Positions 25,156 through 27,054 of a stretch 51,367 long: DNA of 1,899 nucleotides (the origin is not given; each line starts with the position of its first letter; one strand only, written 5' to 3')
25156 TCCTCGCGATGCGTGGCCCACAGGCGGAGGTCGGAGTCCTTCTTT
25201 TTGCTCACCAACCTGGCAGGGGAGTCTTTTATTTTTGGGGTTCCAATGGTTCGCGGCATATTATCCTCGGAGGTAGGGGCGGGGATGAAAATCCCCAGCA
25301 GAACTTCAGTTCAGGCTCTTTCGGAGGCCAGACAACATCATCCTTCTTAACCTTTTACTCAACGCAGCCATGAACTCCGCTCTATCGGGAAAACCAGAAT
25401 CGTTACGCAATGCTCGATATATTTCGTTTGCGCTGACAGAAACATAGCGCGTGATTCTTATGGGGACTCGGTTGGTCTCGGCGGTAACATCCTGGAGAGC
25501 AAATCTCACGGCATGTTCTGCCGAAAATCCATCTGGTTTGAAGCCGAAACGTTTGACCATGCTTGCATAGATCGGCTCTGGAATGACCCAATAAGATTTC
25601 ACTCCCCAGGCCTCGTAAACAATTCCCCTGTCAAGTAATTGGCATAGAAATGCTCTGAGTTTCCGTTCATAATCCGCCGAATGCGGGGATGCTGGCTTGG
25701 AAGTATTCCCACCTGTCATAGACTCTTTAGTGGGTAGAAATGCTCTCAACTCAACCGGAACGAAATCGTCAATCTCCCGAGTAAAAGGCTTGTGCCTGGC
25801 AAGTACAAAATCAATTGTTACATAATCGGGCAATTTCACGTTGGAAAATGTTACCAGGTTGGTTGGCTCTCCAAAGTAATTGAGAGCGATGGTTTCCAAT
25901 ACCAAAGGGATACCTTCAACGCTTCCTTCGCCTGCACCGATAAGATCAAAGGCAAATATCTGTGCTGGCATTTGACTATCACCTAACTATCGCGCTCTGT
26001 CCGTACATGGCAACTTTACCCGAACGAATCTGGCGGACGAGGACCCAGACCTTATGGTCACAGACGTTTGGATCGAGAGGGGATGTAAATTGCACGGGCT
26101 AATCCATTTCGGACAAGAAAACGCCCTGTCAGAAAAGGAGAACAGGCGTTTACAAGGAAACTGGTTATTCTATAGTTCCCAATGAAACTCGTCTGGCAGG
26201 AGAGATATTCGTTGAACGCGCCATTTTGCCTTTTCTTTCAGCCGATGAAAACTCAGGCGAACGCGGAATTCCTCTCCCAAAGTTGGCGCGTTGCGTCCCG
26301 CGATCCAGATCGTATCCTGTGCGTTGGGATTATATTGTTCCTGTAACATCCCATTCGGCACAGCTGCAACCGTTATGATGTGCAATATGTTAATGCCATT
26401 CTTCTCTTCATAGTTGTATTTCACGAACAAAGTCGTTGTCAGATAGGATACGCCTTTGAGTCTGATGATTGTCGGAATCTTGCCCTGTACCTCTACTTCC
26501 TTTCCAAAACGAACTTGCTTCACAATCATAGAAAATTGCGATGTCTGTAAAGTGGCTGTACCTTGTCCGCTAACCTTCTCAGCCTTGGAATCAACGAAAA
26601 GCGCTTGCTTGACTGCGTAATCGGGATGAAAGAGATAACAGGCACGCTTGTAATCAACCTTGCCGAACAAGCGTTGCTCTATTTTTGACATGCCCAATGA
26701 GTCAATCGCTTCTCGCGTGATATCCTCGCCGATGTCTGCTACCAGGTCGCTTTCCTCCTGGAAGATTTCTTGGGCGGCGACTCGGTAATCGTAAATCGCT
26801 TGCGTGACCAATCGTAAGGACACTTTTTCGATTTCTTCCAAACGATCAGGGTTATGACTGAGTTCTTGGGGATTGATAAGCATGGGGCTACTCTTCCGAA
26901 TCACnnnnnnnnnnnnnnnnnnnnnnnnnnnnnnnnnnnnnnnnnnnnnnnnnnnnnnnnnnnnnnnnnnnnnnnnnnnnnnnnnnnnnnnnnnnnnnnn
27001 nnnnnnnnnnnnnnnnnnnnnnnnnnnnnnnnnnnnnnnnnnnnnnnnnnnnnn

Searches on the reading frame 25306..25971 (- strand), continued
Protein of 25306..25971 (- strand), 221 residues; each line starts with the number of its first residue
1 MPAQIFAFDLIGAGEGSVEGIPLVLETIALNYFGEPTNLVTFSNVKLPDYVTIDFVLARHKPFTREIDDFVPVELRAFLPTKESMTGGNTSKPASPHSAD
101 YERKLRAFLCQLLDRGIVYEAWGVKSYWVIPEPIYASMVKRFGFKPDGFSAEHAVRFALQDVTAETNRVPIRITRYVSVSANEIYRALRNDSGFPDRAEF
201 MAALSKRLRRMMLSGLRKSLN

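Call 67: search_protein_families(library=padloc, proteins=[L001:5061-6224:+, L001:6236-7108:+, L001:7113-7946:+, L002:5132-6226:+, L002:6232-7095:+, L002:7121-7993:+, L017:3401-5449:+, P0026, P0007], max_evalue=0.01)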
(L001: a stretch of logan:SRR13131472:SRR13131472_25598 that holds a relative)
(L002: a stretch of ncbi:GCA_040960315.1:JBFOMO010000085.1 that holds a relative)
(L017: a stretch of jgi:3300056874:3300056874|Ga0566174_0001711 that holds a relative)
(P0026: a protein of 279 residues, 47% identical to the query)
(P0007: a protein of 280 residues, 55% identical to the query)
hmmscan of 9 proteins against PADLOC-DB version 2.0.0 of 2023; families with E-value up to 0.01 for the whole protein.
L001:5061-6224:+ (387 aa): 23 families
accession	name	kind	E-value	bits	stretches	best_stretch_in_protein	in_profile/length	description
PDLC04000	PD-Lambda-5_A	-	1.4e-18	65.2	1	18-188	5-174/428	-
PDLC04013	PD-Lambda-5_A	-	7.8e-18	63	1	20-173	7-159/440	-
PDLC04607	PDC-M38A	-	1.3e-17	61.4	1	63-364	67-355/715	-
PDLC03998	PD-Lambda-5_A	-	2.1e-16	57.8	1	20-179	6-167/466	-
PDLC04015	PD-Lambda-5_A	-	8.7e-14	49.4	1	21-157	7-142/463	-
PDLC04007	PD-Lambda-5_A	-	3.9e-13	47.3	1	23-170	8-152/454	-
PDLC03999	PD-Lambda-5_A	-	4.7e-13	46.6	1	21-169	9-157/493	-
PDLC04017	PD-Lambda-5_A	-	8.3e-13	45.9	1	23-363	16-348/473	-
PDLC04014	PD-Lambda-5_A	-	8.2e-11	39.4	1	21-175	5-153/456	-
PDLC04008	PD-Lambda-5_A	-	2.3e-10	37.9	1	20-170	6-161/449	-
PDLC04002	PD-Lambda-5_A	-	1.2e-09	35.8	1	24-172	13-155/471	-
PDLC04009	PD-Lambda-5_A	-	1.1e-08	32.3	1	22-187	7-176/488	-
PDLC03995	PD-Lambda-5_A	-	5e-08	30.4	1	22-211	16-205/503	-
PDLC04003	PD-Lambda-5_A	-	5.4e-07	26.9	1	18-133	4-114/487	-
PDLC04016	PD-Lambda-5_A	-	2.2e-06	24.9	1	17-113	4-96/494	-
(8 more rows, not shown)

L001:6236-7108:+ (290 aa): 0 families

L001:7113-7946:+ (277 aa): 17 families
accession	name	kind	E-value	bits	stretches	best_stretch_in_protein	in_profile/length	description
PDLC04018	PD-Lambda-5_B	-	4.7e-44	148.8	1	1-266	1-268/291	-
PDLC03358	MTase_II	-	9.2e-29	98.6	1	2-259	2-259/301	Type II methyltransferase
PDLC03247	MTase_II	-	4.3e-21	73.4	1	4-248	2-240/282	Type II methyltransferase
PDLC04019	PD-Lambda-5_B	-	4.1e-17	60.6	1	4-159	3-160/167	-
PDLC03717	oMTase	-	1.3e-13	49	1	5-243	3-235/285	orphan methyltransferase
PDLC03294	MTase_II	-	1.5e-10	39.1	2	8-76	8-70/272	Type II methyltransferase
PDLC03266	MTase_II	-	2.5e-07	28.4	1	8-233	17-242/285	Type II methyltransferase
PDLC03340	MTase_II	-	2.9e-06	25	1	30-77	19-64/228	Type II methyltransferase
PDLC03264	MTase_II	-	3.1e-06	24.6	1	7-263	14-269/306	Type II methyltransferase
PDLC03729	oMTase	-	1.1e-05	23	1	8-73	8-66/275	orphan methyltransferase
PDLC03341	MTase_II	-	3.6e-05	21.4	1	8-99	19-109/316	Type II methyltransferase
PDLC03383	MTase_II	-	5.5e-05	20.7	1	4-73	18-81/318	Type II methyltransferase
PDLC03735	oMTase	-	0.00014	19.4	0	7-75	9-79/284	orphan methyltransferase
PDLC03261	MTase_II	-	0.00065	16.1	1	10-246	30-261/643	Type II methyltransferase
PDLC03349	MTase_II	-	0.00098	16.3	0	184-238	265-317/374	Type II methyltransferase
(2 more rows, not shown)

L002:5132-6226:+ (364 aa): 26 families (the best 25 are shown)
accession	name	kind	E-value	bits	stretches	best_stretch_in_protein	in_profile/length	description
PDLC04607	PDC-M38A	-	2.9e-52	176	1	6-264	10-259/715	-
PDLC03998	PD-Lambda-5_A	-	3.2e-14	50.6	1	8-136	7-113/466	-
PDLC04000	PD-Lambda-5_A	-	1.6e-12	45.3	1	7-164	7-153/428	-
PDLC04013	PD-Lambda-5_A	-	3.7e-12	44.2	1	3-166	3-155/440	-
PDLC03995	PD-Lambda-5_A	-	6.9e-12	43.2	1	11-200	18-198/503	-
PDLC04007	PD-Lambda-5_A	-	1.1e-10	39.2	1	7-108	5-87/454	-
PDLC03997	PD-Lambda-5_A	-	1.7e-09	35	1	24-125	15-104/491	-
PDLC04009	PD-Lambda-5_A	-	5.3e-08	30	1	43-107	27-89/488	-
PDLC04016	PD-Lambda-5_A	-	6.6e-08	29.9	1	58-128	47-109/494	-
PDLC04008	PD-Lambda-5_A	-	1e-07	29.2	1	34-106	19-89/449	-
PDLC04011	PD-Lambda-5_A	-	3.2e-07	27.3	1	9-108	10-89/526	-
PDLC04003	PD-Lambda-5_A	-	6.6e-07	26.6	1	57-108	41-90/487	-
PDLC04004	PD-Lambda-5_A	-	2e-06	24.7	1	55-106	43-91/592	-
PDLC04017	PD-Lambda-5_A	-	2.9e-06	24.4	1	57-169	49-159/473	-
PDLC03994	PD-Lambda-5_A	-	8.1e-06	22.9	1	61-107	44-87/508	-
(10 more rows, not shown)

L002:6232-7095:+ (287 aa): 1 family
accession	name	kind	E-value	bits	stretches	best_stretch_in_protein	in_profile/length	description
PDLC04806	PDC-S02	-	1.5e-06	25.7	1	92-208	164-268/324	-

L002:7121-7993:+ (290 aa): 15 families
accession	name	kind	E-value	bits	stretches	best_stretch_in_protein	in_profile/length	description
PDLC04018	PD-Lambda-5_B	-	1.7e-43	147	1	18-281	4-269/291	-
PDLC03358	MTase_II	-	3.8e-30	103.2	1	20-277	6-263/301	Type II methyltransferase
PDLC03247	MTase_II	-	3.9e-19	66.9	1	20-260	4-237/282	Type II methyltransferase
PDLC04019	PD-Lambda-5_B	-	1.7e-17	61.8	1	17-173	2-160/167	-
PDLC03717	oMTase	-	3.6e-12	44.3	1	20-260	4-238/285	orphan methyltransferase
PDLC03294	MTase_II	-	1.7e-11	42.2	1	22-267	8-251/272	Type II methyltransferase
PDLC03266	MTase_II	-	1.7e-08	32.3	1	20-221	15-210/285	Type II methyltransferase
PDLC03264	MTase_II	-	1e-07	29.5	1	17-91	10-79/306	Type II methyltransferase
PDLC03729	oMTase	-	2.5e-07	28.4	1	19-223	5-199/275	orphan methyltransferase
PDLC03340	MTase_II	-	1.1e-06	26.4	1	42-90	17-63/228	Type II methyltransferase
PDLC03383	MTase_II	-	5.9e-06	23.9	1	11-87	10-81/318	Type II methyltransferase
PDLC03244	MTase_II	-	1.3e-05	22.5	1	22-230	31-233/295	Type II methyltransferase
PDLC03735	oMTase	-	4e-05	21.1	1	15-261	3-256/284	orphan methyltransferase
PDLC04134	mad2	-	0.00015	18.8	0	43-146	290-397/492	mads_2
PDLC03341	MTase_II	-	0.0042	14.6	0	22-91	19-87/316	Type II methyltransferase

L017:3401-5449:+ (682 aa): 44 families (the best 25 are shown)
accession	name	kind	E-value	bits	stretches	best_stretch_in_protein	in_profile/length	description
PDLC03319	MTase_II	-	7e-18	62.7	1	474-631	276-428/503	Type II methyltransferase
PDLC02541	PglX|PglXI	-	2.1e-17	60.6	1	470-663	474-659/919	PglXI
PDLC02189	DUF1156_MTase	-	2.3e-17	60.5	1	487-622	544-675/944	-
PDLC03353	MTase_II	-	3.7e-17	60.7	2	471-613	8-125/260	Type II methyltransferase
PDLC03367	MTase_II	-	9.5e-17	58.5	2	490-593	346-444/633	Type II methyltransferase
PDLC03325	MTase_II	-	2.9e-16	57.2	2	98-152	91-145/426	Type II methyltransferase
PDLC00661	HmaB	-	5.6e-16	55.6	2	490-525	569-604/973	DNA-adenine methylase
PDLC04134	mad2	-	5.6e-15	53.1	2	469-626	337-445/492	mads_2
PDLC03346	MTase_II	-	3.6e-13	46.2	1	486-632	604-742/1068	Type II methyltransferase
PDLC00660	HmaB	-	3.9e-13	46.2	1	491-518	569-596/967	DNA-adenine methylase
PDLC03312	MTase_II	-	4.7e-13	45.8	1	475-596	1113-1233/1344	Type II methyltransferase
PDLC03380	MTase_II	-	1.9e-12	45.1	2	99-168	57-125/393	Type II methyltransferase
PDLC03322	MTase_II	-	8.9e-12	42.6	1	90-169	56-135/446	Type II methyltransferase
PDLC03233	MTase_II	-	9.7e-12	42.2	1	479-602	482-620/731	Type II methyltransferase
PDLC03314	MTase_II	-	2.2e-11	40.6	1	483-624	543-677/944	Type II methyltransferase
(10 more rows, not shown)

P0026 (279 aa): 2 families
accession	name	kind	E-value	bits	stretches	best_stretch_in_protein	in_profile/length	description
PDLC03465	REase_II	-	2.2e-09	35.1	1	97-269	117-297/301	Type II restriction enzyme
PDLC03464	REase_II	-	0.0051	13.9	0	26-65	27-67/318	Type II restriction enzyme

P0007 (280 aa): 3 families
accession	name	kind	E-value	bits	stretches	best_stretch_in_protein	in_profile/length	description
PDLC03465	REase_II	-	2e-07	28.7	1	7-67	9-69/301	Type II restriction enzyme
PDLC04832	PDC-S03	-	0.0014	16.4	1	178-249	125-187/188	-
PDLC03464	REase_II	-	0.0028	14.7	1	28-67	29-69/318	Type II restriction enzyme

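Call 75: search_protein_representatives(alignment_id=A3)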
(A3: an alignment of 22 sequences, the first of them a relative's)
Query: 22 sequences, 284 profile positions. Proteins with E-value up to 0.001 (for the whole library): 591; up to 1e-10: 268; up to 1e-30: 46. The best 150 are listed.
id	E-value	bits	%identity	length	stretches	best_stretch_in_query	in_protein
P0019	3.9e-114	397.2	-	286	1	5-280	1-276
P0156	1.7e-88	313.1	-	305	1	6-282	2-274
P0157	1.4e-78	280.5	-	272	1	8-277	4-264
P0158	1.1e-75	271.0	-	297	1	4-276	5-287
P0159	7.8e-74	264.9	-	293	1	6-276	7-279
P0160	4.5e-73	262.4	-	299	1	3-275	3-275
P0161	2.5e-71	256.7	-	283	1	3-283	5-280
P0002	7.2e-71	255.2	-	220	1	79-278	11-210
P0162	1.4e-70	254.2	-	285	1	7-281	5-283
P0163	8.7e-70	251.7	-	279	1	4-282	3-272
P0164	3.1e-65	236.7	-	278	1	8-280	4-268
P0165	4.6e-65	236.2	-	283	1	6-283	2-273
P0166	4.3e-64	233.0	-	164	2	2-109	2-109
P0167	4.7e-59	216.4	-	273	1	7-284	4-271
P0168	9.0e-56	205.7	-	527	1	80-281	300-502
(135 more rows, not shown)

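Call 79: search_solved_structures(query=A5, max_evalue=10, show_alignments=2)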
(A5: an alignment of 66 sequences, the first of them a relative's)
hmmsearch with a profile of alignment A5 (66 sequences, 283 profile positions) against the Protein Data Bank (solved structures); distinct sequences matched with E-value up to 10: 1.
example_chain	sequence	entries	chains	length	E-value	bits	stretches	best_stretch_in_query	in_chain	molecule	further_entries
3bvq_A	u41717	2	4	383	9.5e-10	41.4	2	5-87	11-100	NotI restriction endonuclease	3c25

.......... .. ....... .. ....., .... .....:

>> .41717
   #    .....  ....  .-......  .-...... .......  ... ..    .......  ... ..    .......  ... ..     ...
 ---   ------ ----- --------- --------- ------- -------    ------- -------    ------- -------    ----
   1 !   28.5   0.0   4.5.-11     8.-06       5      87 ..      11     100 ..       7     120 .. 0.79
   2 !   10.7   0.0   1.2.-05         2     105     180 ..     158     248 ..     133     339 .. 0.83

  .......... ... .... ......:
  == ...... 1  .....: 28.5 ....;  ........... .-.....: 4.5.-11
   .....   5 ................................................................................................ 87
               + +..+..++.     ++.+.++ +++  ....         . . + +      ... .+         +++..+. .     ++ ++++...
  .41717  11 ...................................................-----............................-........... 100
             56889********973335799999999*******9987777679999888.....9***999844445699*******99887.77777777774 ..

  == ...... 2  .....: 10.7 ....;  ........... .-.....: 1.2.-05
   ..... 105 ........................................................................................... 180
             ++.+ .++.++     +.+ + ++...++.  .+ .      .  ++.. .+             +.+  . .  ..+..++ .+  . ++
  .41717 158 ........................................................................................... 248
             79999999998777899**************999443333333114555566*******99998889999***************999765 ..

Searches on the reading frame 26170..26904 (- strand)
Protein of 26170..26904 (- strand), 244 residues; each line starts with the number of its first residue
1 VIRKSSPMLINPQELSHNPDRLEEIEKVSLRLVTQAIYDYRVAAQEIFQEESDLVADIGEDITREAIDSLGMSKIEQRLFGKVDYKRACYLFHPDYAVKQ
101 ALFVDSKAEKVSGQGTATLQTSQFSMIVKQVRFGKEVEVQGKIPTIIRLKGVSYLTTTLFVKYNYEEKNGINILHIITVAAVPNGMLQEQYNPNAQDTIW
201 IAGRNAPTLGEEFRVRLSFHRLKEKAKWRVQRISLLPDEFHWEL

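Call 3: search_protein_families(library=pfam, proteins=[window:26170-26904:-], max_evalue=1)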
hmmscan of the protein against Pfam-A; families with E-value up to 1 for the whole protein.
window:26170-26904:- (244 aa): 3 families
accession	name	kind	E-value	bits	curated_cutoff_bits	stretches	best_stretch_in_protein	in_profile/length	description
PF11487.14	RestrictionSfiI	-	1e-55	189.6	25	1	43-232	87-291/292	Type II restriction enzyme SfiI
PF14562.12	Endonuc_BglI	-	1.7e-05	24.7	25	1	156-233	200-286/286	Restriction endonuclease BglI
PF04549.19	CD47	-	0.015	15.9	25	1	97-159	46-109/147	CD47 transmembrane region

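Call 4: search_protein_families(library=padloc, proteins=[window:26170-26904:-], max_evalue=1)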
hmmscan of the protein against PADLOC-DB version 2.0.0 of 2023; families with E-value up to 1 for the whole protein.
window:26170-26904:- (244 aa): 1 family
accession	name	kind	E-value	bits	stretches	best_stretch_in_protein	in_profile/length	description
PDLC03559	REase_II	-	2.3e-28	97.5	1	19-234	10-238/269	Type II restriction enzyme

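Call 5: search_protein_families(library=ncbifam, proteins=[window:26170-26904:-], max_evalue=1)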
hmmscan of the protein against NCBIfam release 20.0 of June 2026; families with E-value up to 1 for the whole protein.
window:26170-26904:- (244 aa): 0 families

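Call 27: search_solved_structures(query=window:26170-26904:-, max_evalue=1, show_alignments=1)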
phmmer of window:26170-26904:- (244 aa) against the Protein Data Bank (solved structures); distinct sequences matched with E-value up to 1: 3.
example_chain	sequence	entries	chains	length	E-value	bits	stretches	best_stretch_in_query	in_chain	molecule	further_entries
2ezv_A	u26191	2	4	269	3e-27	99.1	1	19-238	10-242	Type II restriction enzyme SfiI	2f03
30jv_A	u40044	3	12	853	0.58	13.1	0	52-127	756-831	TnsA endonuclease N-terminal domain-containing protein,TnsB transposase | PseTnsAB artificial fusion protein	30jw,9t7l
30ga_R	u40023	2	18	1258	0.95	12.4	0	52-127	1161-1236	Maltose/maltodextrin-binding periplasmic protein,TnsA endonuclease N-terminal domain-conta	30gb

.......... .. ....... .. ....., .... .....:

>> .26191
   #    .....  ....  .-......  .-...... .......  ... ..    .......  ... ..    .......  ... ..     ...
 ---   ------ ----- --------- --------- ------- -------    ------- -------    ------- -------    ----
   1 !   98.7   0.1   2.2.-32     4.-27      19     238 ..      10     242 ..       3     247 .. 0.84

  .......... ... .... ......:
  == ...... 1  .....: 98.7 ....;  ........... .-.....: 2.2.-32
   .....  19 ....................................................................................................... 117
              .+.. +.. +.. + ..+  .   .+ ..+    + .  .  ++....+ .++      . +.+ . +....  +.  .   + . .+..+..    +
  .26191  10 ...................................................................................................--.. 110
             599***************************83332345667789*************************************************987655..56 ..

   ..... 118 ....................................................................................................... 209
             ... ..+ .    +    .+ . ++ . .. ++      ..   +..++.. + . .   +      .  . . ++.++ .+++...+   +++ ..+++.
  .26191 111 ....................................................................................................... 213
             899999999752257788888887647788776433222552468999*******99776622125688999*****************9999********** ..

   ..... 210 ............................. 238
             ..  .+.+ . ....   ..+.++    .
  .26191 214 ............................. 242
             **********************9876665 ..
